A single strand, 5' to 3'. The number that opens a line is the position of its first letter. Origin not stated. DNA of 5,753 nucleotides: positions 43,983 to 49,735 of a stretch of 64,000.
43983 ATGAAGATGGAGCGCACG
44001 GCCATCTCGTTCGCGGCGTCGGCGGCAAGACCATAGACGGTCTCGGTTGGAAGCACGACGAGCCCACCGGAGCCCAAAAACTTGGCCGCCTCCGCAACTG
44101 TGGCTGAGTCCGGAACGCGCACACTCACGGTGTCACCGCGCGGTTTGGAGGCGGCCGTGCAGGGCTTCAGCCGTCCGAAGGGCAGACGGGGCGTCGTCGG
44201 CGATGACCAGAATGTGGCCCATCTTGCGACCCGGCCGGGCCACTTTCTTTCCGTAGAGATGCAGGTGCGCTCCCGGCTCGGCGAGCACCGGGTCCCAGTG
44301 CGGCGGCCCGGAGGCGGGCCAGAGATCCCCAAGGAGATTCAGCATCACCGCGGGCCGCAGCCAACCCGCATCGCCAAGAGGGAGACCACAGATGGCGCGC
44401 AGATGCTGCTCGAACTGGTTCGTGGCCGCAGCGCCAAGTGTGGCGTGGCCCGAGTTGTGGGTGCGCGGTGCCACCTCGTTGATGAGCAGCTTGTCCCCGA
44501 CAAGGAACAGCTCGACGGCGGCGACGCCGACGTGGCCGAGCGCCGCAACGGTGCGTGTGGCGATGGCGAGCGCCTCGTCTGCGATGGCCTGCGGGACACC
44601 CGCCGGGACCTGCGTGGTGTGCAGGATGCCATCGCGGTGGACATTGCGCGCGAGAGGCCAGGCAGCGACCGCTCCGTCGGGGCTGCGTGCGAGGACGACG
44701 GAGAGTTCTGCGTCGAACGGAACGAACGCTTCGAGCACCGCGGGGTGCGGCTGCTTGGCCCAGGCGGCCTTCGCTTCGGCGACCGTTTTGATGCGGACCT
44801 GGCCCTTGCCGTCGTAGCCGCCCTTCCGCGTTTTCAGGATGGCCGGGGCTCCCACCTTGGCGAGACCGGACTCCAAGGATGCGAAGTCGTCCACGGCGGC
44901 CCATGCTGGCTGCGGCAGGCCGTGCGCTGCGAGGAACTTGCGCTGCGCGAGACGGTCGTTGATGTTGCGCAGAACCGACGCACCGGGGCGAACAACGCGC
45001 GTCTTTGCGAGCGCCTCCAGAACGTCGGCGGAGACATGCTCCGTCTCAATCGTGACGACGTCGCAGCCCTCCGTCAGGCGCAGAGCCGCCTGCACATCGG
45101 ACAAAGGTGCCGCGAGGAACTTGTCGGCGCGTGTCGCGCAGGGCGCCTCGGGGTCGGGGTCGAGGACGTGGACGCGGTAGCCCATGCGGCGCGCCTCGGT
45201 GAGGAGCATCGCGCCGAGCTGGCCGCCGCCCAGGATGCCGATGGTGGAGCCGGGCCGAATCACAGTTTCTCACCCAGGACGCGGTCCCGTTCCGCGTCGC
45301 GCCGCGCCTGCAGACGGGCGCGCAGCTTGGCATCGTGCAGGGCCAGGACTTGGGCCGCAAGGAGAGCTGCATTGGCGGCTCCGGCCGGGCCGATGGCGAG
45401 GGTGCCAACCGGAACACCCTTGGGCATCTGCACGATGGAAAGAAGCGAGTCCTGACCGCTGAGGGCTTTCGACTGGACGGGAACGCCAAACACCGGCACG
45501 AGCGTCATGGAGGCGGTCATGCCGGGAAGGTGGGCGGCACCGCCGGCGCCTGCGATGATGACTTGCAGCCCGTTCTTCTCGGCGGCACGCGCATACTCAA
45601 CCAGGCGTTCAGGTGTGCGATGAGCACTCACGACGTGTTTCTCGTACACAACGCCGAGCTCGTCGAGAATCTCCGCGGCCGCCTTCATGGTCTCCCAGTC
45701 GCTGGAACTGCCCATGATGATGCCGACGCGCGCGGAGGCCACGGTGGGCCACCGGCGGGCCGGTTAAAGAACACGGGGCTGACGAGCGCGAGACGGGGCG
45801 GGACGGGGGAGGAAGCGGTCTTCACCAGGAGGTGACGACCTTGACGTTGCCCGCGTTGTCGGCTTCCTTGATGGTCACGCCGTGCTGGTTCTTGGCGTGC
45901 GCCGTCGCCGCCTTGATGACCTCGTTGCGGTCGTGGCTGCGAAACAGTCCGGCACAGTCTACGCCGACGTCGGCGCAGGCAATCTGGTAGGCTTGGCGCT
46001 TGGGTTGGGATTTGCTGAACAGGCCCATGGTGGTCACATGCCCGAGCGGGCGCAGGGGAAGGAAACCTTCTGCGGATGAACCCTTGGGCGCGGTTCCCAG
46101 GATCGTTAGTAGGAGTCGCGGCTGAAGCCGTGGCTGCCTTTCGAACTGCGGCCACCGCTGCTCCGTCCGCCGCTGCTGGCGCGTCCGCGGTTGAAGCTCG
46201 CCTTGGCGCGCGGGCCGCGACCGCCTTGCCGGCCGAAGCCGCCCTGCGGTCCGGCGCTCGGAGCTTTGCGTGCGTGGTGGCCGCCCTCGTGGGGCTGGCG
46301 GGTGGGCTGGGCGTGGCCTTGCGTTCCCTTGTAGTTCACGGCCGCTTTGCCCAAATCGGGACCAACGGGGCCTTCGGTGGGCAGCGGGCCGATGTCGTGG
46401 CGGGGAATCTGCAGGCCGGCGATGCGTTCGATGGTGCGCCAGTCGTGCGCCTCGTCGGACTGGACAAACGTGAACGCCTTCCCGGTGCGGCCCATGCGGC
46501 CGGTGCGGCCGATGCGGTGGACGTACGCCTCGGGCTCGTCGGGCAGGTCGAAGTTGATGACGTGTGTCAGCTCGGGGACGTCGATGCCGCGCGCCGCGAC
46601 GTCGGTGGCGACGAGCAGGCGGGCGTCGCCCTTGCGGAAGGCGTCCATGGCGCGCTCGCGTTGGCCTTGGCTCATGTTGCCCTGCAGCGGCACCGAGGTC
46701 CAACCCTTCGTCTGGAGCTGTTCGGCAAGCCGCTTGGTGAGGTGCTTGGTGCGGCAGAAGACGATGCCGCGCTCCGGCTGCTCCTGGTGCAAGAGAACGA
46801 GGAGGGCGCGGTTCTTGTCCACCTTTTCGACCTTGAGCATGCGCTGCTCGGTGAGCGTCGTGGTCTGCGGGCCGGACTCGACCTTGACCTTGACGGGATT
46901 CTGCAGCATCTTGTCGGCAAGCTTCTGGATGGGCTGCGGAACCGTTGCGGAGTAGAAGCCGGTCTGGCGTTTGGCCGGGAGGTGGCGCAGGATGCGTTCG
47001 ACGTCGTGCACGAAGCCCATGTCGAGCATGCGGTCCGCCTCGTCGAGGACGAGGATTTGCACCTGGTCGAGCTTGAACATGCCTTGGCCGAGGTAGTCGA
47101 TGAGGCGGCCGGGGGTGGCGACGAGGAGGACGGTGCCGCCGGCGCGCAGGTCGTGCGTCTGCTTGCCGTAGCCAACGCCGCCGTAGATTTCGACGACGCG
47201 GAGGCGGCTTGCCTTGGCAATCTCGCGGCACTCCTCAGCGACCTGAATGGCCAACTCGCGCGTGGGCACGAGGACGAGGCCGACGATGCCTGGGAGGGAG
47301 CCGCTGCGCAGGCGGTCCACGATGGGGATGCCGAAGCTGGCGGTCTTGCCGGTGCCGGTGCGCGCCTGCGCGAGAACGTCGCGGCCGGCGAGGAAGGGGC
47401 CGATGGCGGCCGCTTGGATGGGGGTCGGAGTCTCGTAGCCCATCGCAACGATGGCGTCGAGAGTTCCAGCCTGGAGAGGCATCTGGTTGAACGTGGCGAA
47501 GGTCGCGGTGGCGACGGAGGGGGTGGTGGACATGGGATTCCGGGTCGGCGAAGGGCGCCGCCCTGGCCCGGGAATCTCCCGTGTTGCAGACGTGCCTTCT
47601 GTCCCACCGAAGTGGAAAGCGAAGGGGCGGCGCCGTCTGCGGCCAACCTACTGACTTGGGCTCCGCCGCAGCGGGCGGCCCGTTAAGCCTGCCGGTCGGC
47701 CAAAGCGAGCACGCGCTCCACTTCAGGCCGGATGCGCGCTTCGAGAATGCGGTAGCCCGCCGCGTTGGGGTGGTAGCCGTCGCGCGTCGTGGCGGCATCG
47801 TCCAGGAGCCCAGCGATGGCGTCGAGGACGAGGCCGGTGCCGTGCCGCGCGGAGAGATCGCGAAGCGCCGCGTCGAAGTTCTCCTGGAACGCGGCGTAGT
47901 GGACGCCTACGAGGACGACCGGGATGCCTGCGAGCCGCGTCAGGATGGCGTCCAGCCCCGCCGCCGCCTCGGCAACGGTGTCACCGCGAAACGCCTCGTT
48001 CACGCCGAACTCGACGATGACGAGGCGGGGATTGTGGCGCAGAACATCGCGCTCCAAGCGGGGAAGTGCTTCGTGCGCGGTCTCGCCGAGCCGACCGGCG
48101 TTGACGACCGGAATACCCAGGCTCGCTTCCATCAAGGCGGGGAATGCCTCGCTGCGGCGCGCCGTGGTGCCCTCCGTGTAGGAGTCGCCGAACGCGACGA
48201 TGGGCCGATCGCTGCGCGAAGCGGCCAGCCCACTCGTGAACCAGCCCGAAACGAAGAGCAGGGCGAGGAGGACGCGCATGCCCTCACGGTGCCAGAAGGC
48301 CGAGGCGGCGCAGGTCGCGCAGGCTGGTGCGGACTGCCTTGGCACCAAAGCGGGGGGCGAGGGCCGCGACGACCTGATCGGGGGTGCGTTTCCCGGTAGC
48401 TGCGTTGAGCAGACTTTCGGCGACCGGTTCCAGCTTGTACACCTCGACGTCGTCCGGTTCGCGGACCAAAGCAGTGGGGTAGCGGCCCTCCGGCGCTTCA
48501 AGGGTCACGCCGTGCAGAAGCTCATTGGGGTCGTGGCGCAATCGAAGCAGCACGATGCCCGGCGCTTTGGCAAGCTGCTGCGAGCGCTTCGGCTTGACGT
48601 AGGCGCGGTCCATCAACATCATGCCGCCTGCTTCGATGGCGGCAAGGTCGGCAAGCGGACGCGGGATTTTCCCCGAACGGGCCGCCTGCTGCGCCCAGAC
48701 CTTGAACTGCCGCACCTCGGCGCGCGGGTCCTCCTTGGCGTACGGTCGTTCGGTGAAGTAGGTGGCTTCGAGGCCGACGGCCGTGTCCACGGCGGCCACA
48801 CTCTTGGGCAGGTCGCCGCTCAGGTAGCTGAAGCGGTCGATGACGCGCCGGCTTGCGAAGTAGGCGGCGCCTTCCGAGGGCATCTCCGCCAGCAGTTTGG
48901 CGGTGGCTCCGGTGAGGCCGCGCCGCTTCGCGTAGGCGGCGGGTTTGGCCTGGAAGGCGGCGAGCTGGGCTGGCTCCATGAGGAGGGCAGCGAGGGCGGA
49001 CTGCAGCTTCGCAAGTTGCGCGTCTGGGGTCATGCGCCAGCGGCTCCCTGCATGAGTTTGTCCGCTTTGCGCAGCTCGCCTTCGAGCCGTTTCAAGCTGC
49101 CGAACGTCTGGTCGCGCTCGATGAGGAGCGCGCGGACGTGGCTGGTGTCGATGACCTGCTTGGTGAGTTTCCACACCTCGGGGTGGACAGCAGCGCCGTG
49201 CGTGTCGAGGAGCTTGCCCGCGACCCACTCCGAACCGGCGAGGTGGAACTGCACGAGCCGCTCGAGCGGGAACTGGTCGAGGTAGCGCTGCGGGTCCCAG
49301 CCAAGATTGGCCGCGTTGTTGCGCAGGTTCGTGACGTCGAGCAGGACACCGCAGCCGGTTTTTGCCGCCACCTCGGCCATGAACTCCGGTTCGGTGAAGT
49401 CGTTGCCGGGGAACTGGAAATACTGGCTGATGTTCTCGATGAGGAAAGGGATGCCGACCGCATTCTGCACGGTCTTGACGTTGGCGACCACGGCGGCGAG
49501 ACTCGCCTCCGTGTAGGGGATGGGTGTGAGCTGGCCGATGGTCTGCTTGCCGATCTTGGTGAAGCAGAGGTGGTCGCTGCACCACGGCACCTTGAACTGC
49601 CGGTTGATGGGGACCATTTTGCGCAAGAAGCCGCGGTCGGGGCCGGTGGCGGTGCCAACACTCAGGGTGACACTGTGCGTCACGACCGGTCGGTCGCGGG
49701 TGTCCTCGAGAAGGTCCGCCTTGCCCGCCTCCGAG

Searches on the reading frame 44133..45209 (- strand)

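Call 74: search_protein_families(library=pfam, proteins=[window:44133-45209:-], max_evalue=0.00001)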
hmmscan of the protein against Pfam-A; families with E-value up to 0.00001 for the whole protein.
window:44133-45209:- (358 aa): 3 families
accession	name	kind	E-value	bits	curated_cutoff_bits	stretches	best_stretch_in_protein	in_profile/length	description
PF02222.28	ATP-grasp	-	6.7e-55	185.9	27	1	92-266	2-179/179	ATP-grasp domain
PF17769.7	PurK_C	-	2.1e-19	69.4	22.6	1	287-344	1-54/56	Phosphoribosylaminoimidazole carboxylase C-terminal domain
PF22660.2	RS_preATP-grasp-like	-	9.1e-17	61.7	27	1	1-81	15-95/98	Ribonucleotide synthetase preATP-grasp domain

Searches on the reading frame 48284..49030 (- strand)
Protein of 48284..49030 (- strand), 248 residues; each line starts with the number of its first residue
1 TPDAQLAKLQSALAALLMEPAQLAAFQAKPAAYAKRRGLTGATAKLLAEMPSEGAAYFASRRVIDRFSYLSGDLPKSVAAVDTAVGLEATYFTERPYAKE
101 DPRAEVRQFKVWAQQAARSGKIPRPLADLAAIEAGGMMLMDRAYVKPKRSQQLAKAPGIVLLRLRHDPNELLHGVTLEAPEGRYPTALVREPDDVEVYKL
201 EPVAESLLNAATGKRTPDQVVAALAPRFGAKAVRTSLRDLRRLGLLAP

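Call 5: search_protein_families(library=pfam, proteins=[window:48284-49030:-], max_evalue=0.01)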
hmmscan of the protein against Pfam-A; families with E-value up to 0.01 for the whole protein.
window:48284-49030:- (248 aa): 1 family
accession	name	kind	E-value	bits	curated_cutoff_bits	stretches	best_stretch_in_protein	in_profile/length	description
PF05402.18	PqqD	-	0.0012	19.6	23.4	1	195-245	10-66/67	Coenzyme PQQ synthesis protein D (PqqD)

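Call 7: search_protein_families(library=ncbifam, proteins=[window:48284-49030:-], max_evalue=0.1)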
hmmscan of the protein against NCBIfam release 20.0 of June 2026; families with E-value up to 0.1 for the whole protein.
window:48284-49030:- (248 aa): 4 families
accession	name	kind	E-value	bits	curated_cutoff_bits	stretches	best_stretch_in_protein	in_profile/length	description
NF050149.1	RiPP_bind_ApyI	equivalog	0.00023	20.6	200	1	190-246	199-258/260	RiPP maturation protein ApyI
NF038175.1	IniB_NTERM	domain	0.029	14.3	40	1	15-45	8-38/49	IniB N-terminal domain-containing protein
TIGR03859.1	PQQ_PqqD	equivalog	0.072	13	46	0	197-232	26-61/81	pyrroloquinoline quinone biosynthesis peptide chaperone PqqD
NF033592.1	transpos_IS4_1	equivalog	0.091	11.9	115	0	130-167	172-209/332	IS4 family transposase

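Call 27: search_solved_structures(query=window:48284-49030:-, max_evalue=1)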
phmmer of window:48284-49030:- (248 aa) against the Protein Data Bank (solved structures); distinct sequences matched with E-value up to 1: 1.
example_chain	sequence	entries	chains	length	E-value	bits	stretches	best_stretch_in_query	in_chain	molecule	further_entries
2f46_A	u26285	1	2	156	0.4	13.6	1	63-126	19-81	hypothetical protein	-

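Call 31: find_homologous_proteins(query=window:48284-49030:-, max_evalue=0.001)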
Query window:48284-49030:- (248 aa): 9 proteins with E <= 0.001 among 8000 candidates.
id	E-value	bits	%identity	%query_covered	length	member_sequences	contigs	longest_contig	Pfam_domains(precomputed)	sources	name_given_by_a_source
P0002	4.6e-151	519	100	100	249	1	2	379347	-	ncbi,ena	ncbi:MAG: hypothetical protein AABX89_03585 [Candidatus Thermoplasmatota archaeon]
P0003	2.5e-135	467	90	95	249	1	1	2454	-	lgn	-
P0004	1.5e-99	350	70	99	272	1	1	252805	-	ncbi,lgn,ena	-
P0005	1.8e-96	340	68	98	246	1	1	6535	-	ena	-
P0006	1.7e-92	327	66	94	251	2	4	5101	-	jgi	jgi:hypothetical protein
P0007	4.3e-91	323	66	98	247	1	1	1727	-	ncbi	-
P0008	4.1e-78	280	61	92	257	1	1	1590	-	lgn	-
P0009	1.9e-73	265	55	98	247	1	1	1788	-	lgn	-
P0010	5.0e-42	162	54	71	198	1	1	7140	-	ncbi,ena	-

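Call 33: find_encoding_contigs(protein=P0003, flank=3000)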
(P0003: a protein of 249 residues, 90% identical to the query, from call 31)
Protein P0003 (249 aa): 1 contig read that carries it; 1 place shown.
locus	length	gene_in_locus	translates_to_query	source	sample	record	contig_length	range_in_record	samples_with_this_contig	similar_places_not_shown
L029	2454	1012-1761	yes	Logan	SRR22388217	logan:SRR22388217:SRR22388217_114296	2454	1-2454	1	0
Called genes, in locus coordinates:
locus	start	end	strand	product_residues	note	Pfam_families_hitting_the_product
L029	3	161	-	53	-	?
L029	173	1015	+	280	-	PF05114:MbnB_TglH_ChrH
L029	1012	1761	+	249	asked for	-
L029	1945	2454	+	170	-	?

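Call 34: find_encoding_contigs(protein=P0005, flank=4000)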
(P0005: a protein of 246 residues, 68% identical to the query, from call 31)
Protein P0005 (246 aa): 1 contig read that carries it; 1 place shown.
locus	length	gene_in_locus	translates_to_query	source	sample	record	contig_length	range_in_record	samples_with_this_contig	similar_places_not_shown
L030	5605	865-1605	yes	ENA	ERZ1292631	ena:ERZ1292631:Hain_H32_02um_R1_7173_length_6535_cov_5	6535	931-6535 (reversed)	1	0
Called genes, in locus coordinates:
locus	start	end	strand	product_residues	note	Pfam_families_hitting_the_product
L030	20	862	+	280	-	PF05114:MbnB_TglH_ChrH, PF01261:AP_endonuc_2 (weak)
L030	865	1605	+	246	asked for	-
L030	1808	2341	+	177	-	PF01936:NYN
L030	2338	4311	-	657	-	-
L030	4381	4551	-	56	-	-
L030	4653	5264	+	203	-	-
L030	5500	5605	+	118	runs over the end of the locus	PF00924:MS_channel_2nd (weak)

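Call 35: find_encoding_contigs(protein=P0006, flank=4000)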
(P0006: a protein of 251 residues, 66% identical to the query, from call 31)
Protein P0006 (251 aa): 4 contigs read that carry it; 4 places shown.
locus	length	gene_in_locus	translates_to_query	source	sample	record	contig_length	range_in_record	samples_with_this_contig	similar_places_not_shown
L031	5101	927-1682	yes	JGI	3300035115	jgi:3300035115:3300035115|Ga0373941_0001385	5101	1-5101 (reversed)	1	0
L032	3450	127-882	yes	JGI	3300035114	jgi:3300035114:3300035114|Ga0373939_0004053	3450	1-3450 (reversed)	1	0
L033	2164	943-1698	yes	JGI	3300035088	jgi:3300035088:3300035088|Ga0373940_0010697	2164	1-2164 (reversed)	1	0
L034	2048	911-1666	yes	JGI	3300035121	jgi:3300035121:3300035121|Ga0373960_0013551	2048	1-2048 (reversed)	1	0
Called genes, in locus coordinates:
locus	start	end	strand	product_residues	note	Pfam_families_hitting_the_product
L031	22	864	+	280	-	PF05114:MbnB_TglH_ChrH, PF01261:AP_endonuc_2 (weak)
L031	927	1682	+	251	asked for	-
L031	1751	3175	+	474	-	PF01555:N6_N4_Mtase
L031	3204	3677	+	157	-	PF08327:AHSA1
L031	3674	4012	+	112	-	PF01022:HTH_5, PF12802:MarR_2, PF12840:HTH_20, PF13412:HTH_24 (weak), PF01047:MarR (faint), PF01978:TrmB (weak)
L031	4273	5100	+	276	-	?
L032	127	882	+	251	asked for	-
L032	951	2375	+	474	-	PF01555:N6_N4_Mtase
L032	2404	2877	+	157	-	PF08327:AHSA1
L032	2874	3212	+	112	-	PF01022:HTH_5, PF12802:MarR_2, PF12840:HTH_20, PF13412:HTH_24 (weak), PF01047:MarR (faint), PF01978:TrmB (weak)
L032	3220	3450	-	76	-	?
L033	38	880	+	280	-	PF05114:MbnB_TglH_ChrH, PF01261:AP_endonuc_2 (weak)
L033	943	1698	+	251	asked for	-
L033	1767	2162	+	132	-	?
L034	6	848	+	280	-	PF05114:MbnB_TglH_ChrH, PF01261:AP_endonuc_2 (weak)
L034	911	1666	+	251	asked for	-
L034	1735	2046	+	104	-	?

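Call 46: predict_structure(alignment_id=A1)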
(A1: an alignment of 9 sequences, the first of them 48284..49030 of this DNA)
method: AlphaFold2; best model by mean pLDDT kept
length: 248 residues; sequences in the alignment: 9
mean_pLDDT: 80.9   pTM: 0.69
mean pLDDT of the five models: 80.9, 75.2, 59.8, 59.0, 57.5
residues with pLDDT >= 90: 96; 70-90: 101; 50-70: 34; < 50: 17
segments of 3 or more residues with pLDDT < 50: 54-63, 66-72
pLDDT, mean of each block of 10 residues (from residue 1): 66 69 82 90 79 45 47 61 71 63 77 91 91 84 83 91 94 89 93 85 95 94 97 96 88
secondary structure, 60 per line:
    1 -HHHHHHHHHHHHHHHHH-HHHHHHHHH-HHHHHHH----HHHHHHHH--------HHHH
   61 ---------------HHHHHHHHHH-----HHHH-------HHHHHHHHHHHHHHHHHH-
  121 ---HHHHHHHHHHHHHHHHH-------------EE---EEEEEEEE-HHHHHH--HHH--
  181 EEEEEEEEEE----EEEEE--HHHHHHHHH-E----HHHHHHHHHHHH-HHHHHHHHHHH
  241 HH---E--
elements in order: H2-18 H20-28 H30-36 H41-48 H57-60 H76-85 H91-94 H102-119 H124-140 E159-166 H168-173 E181-190 E195-199 H202-210 H217-228 H230-242

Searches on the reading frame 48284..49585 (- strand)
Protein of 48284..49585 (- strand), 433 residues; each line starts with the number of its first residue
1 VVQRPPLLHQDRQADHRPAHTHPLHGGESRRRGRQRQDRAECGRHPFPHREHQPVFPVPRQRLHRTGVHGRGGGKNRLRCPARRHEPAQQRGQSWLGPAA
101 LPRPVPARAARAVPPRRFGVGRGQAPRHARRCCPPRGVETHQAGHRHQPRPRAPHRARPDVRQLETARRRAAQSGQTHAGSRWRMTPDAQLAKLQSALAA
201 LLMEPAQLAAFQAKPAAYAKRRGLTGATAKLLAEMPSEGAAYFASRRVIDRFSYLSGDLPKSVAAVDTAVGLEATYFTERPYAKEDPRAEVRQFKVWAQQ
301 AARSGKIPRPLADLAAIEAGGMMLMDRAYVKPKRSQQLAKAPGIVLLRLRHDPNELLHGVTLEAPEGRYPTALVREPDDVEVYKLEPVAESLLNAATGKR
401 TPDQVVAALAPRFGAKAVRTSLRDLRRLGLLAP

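Call 6: search_protein_families(library=pfam, proteins=[window:48284-49585:-], max_evalue=0.01)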
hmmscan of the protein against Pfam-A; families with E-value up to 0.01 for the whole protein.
window:48284-49585:- (433 aa): 1 family
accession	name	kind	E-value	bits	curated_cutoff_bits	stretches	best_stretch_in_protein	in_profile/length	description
PF05402.18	PqqD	-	0.003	18.3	23.4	1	380-430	10-66/67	Coenzyme PQQ synthesis protein D (PqqD)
